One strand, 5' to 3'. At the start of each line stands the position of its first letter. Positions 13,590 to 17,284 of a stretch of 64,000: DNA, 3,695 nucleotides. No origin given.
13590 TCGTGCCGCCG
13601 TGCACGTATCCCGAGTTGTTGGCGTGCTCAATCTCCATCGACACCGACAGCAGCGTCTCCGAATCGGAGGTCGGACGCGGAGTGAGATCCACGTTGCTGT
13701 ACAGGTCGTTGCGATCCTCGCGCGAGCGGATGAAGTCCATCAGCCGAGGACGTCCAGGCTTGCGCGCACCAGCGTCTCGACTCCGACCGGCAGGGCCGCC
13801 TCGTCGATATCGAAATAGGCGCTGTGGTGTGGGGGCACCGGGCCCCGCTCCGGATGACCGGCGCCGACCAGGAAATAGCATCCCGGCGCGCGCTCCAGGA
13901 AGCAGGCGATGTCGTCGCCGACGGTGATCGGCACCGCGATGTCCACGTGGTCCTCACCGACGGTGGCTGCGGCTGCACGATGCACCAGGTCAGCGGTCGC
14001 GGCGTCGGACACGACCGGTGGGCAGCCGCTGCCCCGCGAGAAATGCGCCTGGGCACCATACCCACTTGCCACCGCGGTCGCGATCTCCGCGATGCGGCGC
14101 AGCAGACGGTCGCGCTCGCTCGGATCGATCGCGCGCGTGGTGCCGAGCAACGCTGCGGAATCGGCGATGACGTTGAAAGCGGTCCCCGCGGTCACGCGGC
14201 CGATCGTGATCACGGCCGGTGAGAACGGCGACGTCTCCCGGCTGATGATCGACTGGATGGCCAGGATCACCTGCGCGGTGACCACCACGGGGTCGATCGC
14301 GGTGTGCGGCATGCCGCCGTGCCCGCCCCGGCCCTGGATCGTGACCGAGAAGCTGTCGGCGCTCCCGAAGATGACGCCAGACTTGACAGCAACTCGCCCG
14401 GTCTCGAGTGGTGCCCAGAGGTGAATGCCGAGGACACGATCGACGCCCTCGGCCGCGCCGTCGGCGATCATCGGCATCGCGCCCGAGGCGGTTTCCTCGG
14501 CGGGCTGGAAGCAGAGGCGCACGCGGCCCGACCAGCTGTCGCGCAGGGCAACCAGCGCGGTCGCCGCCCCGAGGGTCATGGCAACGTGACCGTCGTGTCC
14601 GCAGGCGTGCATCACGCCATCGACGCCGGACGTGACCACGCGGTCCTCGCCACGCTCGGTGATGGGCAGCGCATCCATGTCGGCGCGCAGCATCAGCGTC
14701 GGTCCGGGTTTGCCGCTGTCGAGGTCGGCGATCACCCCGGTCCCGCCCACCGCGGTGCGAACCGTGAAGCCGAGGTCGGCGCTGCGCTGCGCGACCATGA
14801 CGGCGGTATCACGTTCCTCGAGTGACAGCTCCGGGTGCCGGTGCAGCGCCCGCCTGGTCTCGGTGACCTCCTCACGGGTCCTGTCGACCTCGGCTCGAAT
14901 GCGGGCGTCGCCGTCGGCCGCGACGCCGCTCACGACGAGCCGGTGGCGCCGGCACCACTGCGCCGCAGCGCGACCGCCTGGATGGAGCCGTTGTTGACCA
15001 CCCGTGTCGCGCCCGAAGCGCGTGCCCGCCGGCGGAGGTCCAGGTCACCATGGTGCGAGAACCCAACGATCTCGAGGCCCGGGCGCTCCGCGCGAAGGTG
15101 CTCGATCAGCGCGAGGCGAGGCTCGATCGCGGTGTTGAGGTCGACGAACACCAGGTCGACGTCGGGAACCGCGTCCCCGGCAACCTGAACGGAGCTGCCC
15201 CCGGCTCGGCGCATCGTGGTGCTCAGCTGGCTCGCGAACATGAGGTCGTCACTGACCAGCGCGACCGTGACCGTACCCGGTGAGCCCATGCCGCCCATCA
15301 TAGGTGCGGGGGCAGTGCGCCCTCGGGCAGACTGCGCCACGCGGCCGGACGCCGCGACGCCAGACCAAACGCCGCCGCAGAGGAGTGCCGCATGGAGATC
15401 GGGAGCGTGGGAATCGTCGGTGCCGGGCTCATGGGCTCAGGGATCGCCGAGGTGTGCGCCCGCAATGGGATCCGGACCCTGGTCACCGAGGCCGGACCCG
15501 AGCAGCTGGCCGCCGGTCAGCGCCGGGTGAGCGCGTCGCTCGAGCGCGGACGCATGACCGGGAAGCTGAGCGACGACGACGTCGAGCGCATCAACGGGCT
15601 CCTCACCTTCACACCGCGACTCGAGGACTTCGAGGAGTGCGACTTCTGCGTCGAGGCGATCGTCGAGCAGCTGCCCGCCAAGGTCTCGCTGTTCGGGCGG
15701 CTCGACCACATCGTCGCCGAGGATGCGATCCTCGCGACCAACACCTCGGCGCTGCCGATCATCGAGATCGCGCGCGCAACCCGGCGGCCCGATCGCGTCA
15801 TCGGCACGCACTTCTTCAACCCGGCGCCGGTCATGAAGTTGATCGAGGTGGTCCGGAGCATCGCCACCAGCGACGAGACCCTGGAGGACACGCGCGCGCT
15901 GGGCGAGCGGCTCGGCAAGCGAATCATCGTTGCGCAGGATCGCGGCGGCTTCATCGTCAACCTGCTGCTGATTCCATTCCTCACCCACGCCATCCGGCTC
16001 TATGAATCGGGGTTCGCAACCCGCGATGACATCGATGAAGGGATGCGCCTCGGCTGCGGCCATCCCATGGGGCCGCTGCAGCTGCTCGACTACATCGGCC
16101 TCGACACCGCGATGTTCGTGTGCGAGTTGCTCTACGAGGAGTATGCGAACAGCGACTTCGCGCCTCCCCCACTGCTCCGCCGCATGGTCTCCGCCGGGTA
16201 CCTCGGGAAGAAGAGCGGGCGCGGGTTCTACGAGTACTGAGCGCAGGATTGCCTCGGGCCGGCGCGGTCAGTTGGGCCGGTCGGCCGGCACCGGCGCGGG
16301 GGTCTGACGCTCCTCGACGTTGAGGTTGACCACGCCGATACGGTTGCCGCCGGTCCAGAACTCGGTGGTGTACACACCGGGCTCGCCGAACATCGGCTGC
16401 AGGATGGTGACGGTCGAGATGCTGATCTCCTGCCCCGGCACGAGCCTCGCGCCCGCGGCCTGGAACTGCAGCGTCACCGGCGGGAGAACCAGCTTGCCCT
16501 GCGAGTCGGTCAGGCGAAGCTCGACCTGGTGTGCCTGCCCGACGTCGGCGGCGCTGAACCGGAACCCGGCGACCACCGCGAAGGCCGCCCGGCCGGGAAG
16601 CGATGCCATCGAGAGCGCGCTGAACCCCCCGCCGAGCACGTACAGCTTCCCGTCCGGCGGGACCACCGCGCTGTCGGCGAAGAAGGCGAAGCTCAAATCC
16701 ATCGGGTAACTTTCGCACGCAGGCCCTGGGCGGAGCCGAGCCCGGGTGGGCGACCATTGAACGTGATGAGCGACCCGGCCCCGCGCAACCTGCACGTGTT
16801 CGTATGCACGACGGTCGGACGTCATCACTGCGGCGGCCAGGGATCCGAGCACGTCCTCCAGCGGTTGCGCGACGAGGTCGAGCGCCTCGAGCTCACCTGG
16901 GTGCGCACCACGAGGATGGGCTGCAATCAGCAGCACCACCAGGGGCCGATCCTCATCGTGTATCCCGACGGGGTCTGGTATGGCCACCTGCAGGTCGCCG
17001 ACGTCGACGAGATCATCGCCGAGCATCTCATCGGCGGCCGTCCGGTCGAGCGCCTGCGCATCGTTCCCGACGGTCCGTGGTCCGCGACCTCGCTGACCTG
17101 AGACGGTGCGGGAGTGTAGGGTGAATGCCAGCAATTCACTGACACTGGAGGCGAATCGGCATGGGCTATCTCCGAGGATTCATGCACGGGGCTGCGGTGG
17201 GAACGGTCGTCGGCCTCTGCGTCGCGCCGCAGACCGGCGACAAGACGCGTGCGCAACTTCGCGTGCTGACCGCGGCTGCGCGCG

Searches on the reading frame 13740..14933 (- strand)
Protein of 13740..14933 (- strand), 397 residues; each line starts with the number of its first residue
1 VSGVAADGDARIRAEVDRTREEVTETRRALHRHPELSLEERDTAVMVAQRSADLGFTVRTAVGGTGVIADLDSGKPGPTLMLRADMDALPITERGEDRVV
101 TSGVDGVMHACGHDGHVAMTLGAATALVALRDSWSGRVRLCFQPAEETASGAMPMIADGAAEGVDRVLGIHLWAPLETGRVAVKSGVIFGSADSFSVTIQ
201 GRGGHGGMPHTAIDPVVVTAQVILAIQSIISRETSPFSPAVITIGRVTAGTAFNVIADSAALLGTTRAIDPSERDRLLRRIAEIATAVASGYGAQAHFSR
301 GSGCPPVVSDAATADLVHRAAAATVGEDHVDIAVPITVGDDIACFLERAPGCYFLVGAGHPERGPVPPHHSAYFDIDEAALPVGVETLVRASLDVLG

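Call 60: search_protein_families(library=pfam, proteins=[window:13740-14933:-], max_evalue=0.0001)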
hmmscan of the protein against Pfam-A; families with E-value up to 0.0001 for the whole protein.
window:13740-14933:- (397 aa): 2 families
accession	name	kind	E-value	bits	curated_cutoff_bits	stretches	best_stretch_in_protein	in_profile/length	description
PF01546.33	Peptidase_M20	-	4.1e-37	128.5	24.6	1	81-391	1-203/206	Peptidase family M20/M25/M40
PF07687.19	M20_dimer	-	6.6e-13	49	21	1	194-290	8-104/107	Peptidase dimerisation domain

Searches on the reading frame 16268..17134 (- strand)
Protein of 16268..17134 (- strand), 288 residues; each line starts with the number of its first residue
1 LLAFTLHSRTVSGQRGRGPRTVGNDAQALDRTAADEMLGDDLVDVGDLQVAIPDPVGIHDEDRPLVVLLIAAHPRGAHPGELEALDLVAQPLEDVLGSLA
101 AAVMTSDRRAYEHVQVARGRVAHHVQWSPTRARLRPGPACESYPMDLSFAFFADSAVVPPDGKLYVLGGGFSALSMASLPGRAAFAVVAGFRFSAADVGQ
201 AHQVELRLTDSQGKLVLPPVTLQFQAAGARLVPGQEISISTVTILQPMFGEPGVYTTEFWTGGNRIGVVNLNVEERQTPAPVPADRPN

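Call 60: search_protein_families(library=pfam, proteins=[window:16268-17134:-], max_evalue=0.0001)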
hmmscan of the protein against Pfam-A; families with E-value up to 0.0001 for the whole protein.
window:16268-17134:- (288 aa): 1 family
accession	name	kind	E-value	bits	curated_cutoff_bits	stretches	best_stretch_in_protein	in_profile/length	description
PF22091.2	DUF6941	-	7.5e-17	62.3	27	1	149-273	2-124/125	Family of unknown function (DUF6941)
